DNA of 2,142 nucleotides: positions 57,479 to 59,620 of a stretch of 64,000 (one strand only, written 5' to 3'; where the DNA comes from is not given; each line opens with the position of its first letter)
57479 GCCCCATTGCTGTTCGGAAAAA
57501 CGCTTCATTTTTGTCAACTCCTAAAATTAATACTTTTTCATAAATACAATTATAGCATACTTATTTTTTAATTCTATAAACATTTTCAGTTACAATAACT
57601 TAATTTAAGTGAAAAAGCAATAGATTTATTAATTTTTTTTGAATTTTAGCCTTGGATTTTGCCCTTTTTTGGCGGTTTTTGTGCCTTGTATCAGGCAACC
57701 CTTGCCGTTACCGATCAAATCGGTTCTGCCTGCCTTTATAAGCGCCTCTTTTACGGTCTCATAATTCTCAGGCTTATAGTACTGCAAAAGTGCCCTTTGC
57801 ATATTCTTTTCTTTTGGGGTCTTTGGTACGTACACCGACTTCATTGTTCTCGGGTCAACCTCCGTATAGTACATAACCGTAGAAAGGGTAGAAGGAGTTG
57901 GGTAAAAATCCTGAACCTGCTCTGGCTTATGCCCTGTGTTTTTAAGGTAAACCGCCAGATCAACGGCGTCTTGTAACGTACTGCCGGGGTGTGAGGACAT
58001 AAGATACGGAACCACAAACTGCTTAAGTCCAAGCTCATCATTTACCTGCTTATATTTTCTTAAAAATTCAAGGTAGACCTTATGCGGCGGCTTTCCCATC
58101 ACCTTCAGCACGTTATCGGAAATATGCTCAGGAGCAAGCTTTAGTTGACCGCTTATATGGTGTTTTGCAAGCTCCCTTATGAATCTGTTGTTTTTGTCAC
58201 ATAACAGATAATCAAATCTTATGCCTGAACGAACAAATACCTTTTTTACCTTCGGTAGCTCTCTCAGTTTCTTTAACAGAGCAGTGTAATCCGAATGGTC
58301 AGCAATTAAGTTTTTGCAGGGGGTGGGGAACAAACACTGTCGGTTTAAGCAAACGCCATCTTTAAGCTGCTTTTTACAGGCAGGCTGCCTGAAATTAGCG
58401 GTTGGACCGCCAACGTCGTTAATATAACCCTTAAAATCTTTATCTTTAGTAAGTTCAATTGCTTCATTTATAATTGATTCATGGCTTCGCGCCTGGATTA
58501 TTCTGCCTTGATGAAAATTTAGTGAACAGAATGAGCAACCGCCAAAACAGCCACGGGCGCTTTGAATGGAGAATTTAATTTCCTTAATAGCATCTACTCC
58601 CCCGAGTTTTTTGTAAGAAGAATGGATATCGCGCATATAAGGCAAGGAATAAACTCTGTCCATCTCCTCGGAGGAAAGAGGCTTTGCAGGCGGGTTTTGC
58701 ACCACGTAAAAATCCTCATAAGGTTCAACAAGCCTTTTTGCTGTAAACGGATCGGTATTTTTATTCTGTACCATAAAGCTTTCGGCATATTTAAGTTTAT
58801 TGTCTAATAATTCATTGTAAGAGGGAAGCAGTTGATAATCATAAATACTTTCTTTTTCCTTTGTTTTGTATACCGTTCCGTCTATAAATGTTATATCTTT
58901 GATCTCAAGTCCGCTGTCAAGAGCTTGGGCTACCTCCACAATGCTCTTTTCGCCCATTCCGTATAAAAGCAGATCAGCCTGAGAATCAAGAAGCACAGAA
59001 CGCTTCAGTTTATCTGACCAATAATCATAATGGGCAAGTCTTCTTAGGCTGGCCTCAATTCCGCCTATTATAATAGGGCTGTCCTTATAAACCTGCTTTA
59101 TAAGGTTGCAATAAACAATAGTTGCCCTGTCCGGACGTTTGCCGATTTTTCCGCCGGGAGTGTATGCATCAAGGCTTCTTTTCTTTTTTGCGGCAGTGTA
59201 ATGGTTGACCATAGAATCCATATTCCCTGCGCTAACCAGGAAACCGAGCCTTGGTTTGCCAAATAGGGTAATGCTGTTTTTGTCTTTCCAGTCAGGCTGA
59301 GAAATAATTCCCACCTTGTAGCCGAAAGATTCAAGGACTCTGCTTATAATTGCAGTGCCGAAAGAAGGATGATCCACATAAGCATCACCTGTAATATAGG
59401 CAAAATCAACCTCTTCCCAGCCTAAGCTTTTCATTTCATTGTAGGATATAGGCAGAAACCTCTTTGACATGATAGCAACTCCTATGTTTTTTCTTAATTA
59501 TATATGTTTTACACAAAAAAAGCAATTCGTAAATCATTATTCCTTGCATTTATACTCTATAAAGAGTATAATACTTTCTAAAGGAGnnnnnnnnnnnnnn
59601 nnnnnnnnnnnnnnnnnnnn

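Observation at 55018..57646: Perfect 53-bp direct repeats bracket a self-contained GH31 gene cassette and duplicate the ygiQ 3' end plus promoter elements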

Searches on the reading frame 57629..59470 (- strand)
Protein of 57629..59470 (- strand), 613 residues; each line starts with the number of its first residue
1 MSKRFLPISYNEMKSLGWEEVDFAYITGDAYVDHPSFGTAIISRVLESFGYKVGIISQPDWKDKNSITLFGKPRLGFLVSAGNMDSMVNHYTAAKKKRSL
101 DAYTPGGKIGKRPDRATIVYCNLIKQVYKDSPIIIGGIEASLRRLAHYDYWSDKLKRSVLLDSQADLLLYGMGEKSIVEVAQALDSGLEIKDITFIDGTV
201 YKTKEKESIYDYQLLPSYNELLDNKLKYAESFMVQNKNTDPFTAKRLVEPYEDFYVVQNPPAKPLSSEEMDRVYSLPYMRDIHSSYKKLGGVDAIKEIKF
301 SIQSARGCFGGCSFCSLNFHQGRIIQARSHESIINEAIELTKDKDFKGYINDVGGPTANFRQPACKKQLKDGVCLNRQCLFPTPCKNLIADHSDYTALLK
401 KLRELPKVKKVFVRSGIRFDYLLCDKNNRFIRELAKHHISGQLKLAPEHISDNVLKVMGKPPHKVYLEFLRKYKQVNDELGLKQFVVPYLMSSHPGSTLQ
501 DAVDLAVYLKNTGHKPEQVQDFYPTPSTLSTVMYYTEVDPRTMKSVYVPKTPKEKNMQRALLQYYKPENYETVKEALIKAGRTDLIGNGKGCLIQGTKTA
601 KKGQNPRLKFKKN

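Call 7: search_protein_families(library=pfam, proteins=[window:57629-59470:-])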
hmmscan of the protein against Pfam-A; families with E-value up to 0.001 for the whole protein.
window:57629-59470:- (613 aa): 3 families
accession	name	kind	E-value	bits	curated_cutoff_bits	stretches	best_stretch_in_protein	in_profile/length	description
PF08497.15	Radical_SAM_N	-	1.1e-138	462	25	1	5-301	1-301/301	Radical SAM N-terminal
PF11842.13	DUF3362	-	4.5e-29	102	27.6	1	517-605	1-95/151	Domain of unknown function (DUF3362)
PF04055.27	Radical_SAM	-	6.2e-10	39.9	29.5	1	304-504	3-161/166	Radical SAM superfamily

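Call 9: find_encoding_contigs(protein=window:57629-59470:-, flank=8000, max_places=10)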
Protein window:57629-59470:- (613 aa): no gene with exactly this product is on record in the collection.

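Call 15: find_related_loci(query=window:57629-59470:-, collection=genome_contigs, flank=10000)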
Query window:57629-59470:- (613 aa) in genome_contigs; peptide patterns used: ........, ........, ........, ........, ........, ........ (x = any residue, [..] = any of these).
600 stretches matched a pattern (row limit reached: there are more); 599 encode a relative of the query (tblastn E <= 1e-3); the best 80 are kept; 80 distinct loci.
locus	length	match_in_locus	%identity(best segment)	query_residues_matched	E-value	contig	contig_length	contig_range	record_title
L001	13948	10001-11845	70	1-605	0e+0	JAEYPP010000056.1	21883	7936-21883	MAG: Bacillota bacterium isolate OH_CBB_19 k127_1085288, whole genome shotgun sequence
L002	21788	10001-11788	70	1-595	0e+0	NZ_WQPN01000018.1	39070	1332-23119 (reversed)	Clostridium sp. MCC353 NODE_18_length_38990_cov_37.552372, whole genome shotgun sequence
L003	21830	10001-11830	68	1-609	0e+0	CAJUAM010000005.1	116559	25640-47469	MAG TPA_asm: uncultured Dorea sp. isolate MGBC116970 genome assembly, contig: MGBC116970.5, whole genome shotgun sequenc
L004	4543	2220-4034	67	1-604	0e+0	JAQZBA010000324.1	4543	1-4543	MAG: Herbinix sp. isolate L_E1_T20_B_bin.7 scaffold_20686, whole genome shotgun sequence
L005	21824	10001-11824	67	1-607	0e+0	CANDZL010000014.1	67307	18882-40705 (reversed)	MAG TPA_asm: uncultured Hungatella sp. isolate SRR18439530_bin.9_metawrap_v1.3_MAG genome assembly, contig: NODE.101_len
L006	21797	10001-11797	68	5-602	0e+0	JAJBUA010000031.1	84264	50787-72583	MAG: Clostridiales bacterium isolate U_126911 U_126911=NODE_22_length_84264_cov_10.554133, whole genome shotgun sequence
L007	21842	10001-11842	68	1-604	0e+0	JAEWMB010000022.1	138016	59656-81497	MAG: Bacillota bacterium isolate OH_PDB_117 k127_951135, whole genome shotgun sequence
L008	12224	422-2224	69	5-605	0e+0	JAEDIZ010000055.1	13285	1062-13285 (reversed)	MAG: Oscillospiraceae bacterium isolate MAG175 NODE_5002_length_13285_cov_6.132426, whole genome shotgun sequence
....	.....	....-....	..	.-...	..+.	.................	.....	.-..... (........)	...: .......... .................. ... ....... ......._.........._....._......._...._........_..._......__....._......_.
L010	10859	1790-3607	68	1-606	0e+0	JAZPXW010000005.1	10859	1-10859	MAG: Faecousia sp. isolate T1900044649_TS20190115.MAGScoT_cleanbin_000076 SGB_1403_k141_1216809, whole genome shotgun se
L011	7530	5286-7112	67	5-612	0e+0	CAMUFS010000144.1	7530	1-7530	MAG TPA_asm: uncultured Clostridia bacterium isolate SRR14038243_bin.47_metawrap_v1.3_MAG genome assembly, contig: NODE.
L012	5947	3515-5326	68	5-606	0e+0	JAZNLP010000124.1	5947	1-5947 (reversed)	MAG: Faecousia sp. isolate T1900044669_TS20190135.MAGScoT_cleanbin_000088 SGB_1574_k141_99543, whole genome shotgun sequ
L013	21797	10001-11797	68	5-603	0e+0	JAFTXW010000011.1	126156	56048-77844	MAG: Oscillospiraceae bacterium isolate RGIG4249 Roe_deer_Colon-5__c342, whole genome shotgun sequence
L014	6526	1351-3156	68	2-602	0e+0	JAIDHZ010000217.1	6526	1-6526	MAG: Lachnospiraceae bacterium isolate SC0328_S13_6 SC0328_S13_6_contig_217, whole genome shotgun sequence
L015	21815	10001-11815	68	1-604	0e+0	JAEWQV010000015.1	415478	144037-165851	MAG: Bacillota bacterium isolate OH_SBrB_32 k127_235812, whole genome shotgun sequence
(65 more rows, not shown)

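Call 16: find_homologous_proteins(query=window:57629-59470:-, max_evalue=1e-100)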
Query window:57629-59470:- (613 aa): 8000 proteins with E <= 1e-100 among 8000 candidates; the best 120 are listed.
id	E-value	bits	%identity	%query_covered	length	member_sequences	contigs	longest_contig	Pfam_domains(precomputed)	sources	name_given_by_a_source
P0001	0.0e+0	1411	100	100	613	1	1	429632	PF04055.28,PF11842.14,PF08497.16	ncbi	-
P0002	0.0e+0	1168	80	100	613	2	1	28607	PF04055.28,PF11842.14,PF08497.16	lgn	-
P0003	0.0e+0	1120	78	100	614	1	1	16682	PF04055.28,PF11842.14,PF08497.16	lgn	-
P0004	0.0e+0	1102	77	98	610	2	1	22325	PF04055.28,PF11842.14,PF08497.16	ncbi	-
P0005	0.0e+0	1011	72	97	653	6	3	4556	PF04055.28,PF11842.14,PF08497.16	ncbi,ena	-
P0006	0.0e+0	1011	71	98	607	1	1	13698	PF04055.28,PF11842.14,PF08497.16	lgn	-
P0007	0.0e+0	1011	71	98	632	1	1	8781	PF04055.28,PF11842.14,PF08497.16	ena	-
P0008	5.1e-298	1008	72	97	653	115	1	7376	PF04055.28,PF11842.14,PF08497.16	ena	-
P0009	6.4e-298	1008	72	98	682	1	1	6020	PF04055.28,PF11842.14,PF08497.16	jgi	jgi:uncharacterized radical SAM protein YgiQ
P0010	2.7e-297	1005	71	98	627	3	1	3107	PF04055.28,PF11842.14,PF08497.16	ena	-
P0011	1.5e-296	1003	70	99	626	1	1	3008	PF04055.28,PF11842.14,PF08497.16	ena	-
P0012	1.6e-296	1003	71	100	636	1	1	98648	PF04055.28,PF11842.14,PF08497.16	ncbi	-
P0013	5.1e-296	1001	70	99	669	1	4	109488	PF04055.28,PF11842.14,PF08497.16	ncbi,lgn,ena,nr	ncbi:MAG: YgiQ family radical SAM protein [Clostridia bacterium]|nr:YgiQ family radical SAM protein 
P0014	5.7e-296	1001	70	99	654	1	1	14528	PF04055.28,PF11842.14,PF08497.16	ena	-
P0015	8.0e-296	1001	69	100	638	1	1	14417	PF04055.28,PF11842.14,PF08497.16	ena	-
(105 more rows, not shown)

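Call 17: find_encoding_contigs(protein=P0002, flank=10000, max_places=4)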
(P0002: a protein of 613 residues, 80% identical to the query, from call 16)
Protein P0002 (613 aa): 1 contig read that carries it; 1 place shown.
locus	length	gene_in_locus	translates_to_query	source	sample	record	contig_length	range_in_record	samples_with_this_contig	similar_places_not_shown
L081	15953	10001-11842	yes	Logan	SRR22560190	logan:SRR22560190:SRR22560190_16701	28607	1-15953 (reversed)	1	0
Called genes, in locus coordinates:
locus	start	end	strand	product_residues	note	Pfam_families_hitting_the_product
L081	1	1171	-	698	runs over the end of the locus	PF01751:Toprim, PF01131:Topoisom_bac, PF01396:Zn_ribbon_Top1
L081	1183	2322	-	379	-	PF02481:DNA_processg_A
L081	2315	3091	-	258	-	PF22435:MRM3-like_sub_bind, PF00588:SpoU_methylase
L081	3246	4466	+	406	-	PF14685:PDZ_Tricorn (faint), PF00089:Trypsin, PF13365:Trypsin_2, PF00595:PDZ (weak), PF13180:PDZ_2, PF17820:PDZ_6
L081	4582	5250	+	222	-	PF00072:Response_reg, PF00486:Trans_reg_C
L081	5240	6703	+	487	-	PF00512:HisKA, PF02518:HATPase_c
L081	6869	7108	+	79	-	PF04014:MazE_antitoxin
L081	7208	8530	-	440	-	PF00657:Lipase_GDSL, PF13472:Lipase_GDSL_2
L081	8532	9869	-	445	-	PF00285:Citrate_synt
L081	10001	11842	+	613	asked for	PF08497:Radical_SAM_N, PF04055:Radical_SAM, PF11842:DUF3362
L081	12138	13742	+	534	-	PF03553:Na_H_antiporter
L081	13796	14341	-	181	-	PF00149:Metallophos, PF12850:Metallophos_2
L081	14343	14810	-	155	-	PF00293:NUDIX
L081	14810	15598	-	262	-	PF01261:AP_endonuc_2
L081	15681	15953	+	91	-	?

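Call 18: find_encoding_contigs(protein=P0003, flank=10000, max_places=4)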
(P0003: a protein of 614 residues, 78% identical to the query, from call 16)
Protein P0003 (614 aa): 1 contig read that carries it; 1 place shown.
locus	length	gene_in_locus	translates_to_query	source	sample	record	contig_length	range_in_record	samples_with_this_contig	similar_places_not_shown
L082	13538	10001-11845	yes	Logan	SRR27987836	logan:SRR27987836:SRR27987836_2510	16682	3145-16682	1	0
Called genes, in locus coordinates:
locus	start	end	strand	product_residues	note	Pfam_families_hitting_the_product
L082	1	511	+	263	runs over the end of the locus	-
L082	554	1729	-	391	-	PF01306:LacY_symp (weak), PF13347:MFS_2 (weak), PF03825:Nuc_H_symport, PF07690:MFS_1, PF12832:MFS_1_like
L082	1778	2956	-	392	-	PF06779:MFS_4 (faint), PF03825:Nuc_H_symport (weak), PF07690:MFS_1, PF12832:MFS_1_like, PF07690:MFS_1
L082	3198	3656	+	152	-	PF02620:YceD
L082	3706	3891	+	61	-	PF01783:Ribosomal_L32p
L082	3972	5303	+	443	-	PF00009:GTP_EFTU, PF01926:MMR_HSR1, PF02421:FeoB_N, PF04548:AIG1 (weak), PF00009:GTP_EFTU, PF01926:MMR_HSR1, PF02421:FeoB_N, PF14714:KH_dom-like, +7 more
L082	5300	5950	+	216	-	PF02660:G3P_acyltransf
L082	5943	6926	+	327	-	PF01210:NAD_Gly3P_dh_N, PF03807:F420_oxidored (faint), PF07479:NAD_Gly3P_dh_C, PF20618:GPD_NAD_C_bact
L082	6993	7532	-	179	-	PF04014:MazE_antitoxin, PF15714:SpoVT_C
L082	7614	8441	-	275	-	PF02811:PHP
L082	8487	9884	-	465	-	PF00657:Lipase_GDSL, PF13472:Lipase_GDSL_2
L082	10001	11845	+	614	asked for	PF08497:Radical_SAM_N, PF04055:Radical_SAM, PF11842:DUF3362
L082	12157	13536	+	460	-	?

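Call 19: find_encoding_contigs(protein=P0004, flank=10000, max_places=4)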
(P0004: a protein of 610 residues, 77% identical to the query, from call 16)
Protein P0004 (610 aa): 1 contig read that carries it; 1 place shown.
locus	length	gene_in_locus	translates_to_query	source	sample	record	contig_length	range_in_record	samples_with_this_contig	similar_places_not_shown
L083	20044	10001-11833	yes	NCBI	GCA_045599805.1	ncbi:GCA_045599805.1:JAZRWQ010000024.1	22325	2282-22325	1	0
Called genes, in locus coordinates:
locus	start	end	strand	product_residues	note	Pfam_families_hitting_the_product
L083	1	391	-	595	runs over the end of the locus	PF10589:NADH_4Fe-4S, PF14691:Fer4_20, PF07992:Pyr_redox_2 (weak), PF00070:Pyr_redox (weak), PF01266:DAO (weak), PF07992:Pyr_redox_2, PF12831:FAD_oxidored (weak), PF13450:NAD_binding_8, +6 more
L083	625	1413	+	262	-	-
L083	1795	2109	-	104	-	PF00633:HHH, PF12836:HHH_3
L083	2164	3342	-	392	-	PF03825:Nuc_H_symport, PF07690:MFS_1, PF12832:MFS_1_like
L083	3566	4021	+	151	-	PF02620:YceD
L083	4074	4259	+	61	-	PF01783:Ribosomal_L32p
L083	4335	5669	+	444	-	PF00009:GTP_EFTU (weak), PF01926:MMR_HSR1, PF02421:FeoB_N, PF00009:GTP_EFTU, PF00071:Ras (weak), PF01926:MMR_HSR1, PF02421:FeoB_N, PF14714:KH_dom-like, +6 more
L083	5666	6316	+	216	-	PF02660:G3P_acyltransf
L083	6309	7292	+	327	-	PF01210:NAD_Gly3P_dh_N, PF03807:F420_oxidored (weak), PF07479:NAD_Gly3P_dh_C, PF20618:GPD_NAD_C_bact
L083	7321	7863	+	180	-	PF04260:DUF436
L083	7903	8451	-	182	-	PF04014:MazE_antitoxin, PF15714:SpoVT_C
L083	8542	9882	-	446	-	-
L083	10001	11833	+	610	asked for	PF08497:Radical_SAM_N, PF04055:Radical_SAM, PF11842:DUF3362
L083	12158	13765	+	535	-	PF03553:Na_H_antiporter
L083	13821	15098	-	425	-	PF07690:MFS_1, PF13347:MFS_2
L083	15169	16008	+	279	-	PF10114:PocR, PF00165:HTH_AraC (weak), PF12833:HTH_18, PF00165:HTH_AraC (weak)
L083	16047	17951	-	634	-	-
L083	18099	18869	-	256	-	PF02811:PHP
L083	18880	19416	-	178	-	PF00149:Metallophos, PF12850:Metallophos_2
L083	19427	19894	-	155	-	PF00293:NUDIX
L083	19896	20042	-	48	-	?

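Call 32: list_cluster_members(proteins=[P0001, P0004, P0121, P0002])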
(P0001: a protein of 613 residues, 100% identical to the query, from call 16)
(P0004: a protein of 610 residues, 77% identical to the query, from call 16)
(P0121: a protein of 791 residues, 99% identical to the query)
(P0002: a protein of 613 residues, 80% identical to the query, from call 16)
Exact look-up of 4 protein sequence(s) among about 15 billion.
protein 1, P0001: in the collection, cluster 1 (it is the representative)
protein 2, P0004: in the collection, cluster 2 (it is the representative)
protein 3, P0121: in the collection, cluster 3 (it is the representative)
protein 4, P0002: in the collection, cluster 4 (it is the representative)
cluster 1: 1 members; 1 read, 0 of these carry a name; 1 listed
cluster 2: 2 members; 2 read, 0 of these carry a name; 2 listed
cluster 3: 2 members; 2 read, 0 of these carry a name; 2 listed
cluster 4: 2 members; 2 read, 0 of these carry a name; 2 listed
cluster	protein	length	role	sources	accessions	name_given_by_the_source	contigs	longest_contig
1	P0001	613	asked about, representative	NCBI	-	-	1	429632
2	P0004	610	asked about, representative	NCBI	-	-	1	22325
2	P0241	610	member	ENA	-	-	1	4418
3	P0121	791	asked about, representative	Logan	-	-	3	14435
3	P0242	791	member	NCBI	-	-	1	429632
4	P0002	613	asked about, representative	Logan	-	-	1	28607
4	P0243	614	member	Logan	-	-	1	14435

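Call 60: search_protein_families(library=ncbifam, proteins=[window:57629-59470:-])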
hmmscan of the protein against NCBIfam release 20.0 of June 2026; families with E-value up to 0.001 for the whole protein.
window:57629-59470:- (613 aa): 8 families
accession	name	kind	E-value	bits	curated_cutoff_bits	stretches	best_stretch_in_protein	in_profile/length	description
TIGR03904.1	SAM_YgiQ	equivalog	3.8e-263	874.1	462.35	1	5-563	1-558/558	YgiQ family radical SAM protein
TIGR04014.1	B12_SAM_MJ_0865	equivalog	1.1e-06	27.7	360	1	295-342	156-203/434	methyl-coenzyme M reductase glutamine C-methyltransferase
TIGR04072.2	rSAM_ladder_B12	equivalog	1.5e-06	27.1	360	0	300-345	181-226/443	lipid biosynthesis B12-binding/radical SAM protein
TIGR00089.1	TIGR00089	subfamily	1.3e-05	24.2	251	0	286-343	127-183/429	MiaB/RimO family radical SAM methylthiotransferase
TIGR04013.1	B12_SAM_MJ_1487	hypoth_equivalog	6.6e-05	21.9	251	0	296-342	148-194/382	TIGR04013 family B12-binding domain/radical SAM domain-containing protein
TIGR01125.1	TIGR01125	equivalog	0.0001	21.5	356.95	0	397-508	206-312/432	30S ribosomal protein S12 methylthiotransferase RimO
TIGR03471.1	HpnJ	equivalog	0.00013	21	577.6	0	278-339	179-238/472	hopanoid biosynthesis associated radical SAM protein HpnJ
TIGR01579.1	MiaB-like-C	equivalog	0.00069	19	357.05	0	298-342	139-182/416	tRNA (N(6)-L-threonylcarbamoyladenosine(37)-C(2))-methylthiotransferase MtaB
